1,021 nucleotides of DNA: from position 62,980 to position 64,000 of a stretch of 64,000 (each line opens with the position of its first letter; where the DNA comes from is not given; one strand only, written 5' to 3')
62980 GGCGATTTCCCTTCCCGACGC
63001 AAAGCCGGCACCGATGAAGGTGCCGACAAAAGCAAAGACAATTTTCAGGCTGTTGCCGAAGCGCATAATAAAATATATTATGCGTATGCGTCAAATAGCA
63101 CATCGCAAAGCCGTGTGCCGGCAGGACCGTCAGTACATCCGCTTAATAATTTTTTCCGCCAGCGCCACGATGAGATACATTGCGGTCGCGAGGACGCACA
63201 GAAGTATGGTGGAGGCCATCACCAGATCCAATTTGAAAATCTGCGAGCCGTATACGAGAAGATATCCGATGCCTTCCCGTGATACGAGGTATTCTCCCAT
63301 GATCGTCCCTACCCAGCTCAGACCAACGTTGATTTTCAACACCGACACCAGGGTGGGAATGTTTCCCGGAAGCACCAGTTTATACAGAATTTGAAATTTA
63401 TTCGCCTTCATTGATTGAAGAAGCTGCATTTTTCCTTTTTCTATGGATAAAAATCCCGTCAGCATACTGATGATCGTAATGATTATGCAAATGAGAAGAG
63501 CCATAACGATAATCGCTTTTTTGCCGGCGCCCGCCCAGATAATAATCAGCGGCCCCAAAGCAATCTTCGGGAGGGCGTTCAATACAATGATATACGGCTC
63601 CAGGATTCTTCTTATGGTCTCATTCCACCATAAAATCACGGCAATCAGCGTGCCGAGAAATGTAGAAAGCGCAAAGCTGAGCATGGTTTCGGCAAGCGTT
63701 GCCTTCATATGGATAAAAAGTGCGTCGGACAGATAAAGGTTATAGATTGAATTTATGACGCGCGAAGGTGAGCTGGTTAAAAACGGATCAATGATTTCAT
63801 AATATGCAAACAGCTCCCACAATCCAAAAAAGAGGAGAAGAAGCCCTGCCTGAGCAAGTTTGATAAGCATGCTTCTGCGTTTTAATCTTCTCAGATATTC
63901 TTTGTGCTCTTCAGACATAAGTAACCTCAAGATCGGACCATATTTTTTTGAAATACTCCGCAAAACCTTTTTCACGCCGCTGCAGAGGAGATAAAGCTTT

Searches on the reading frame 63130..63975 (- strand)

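Call 17: search_protein_families(library=pfam, proteins=[window:63130-63975:-], max_evalue=0.01)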
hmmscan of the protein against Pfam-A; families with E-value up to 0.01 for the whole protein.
window:63130-63975:- (281 aa): 1 family
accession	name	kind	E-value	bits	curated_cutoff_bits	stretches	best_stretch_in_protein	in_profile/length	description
PF00528.27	BPD_transp_1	-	9.9e-22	78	26.4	1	105-274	2-179/184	Binding-protein-dependent transport system inner membrane component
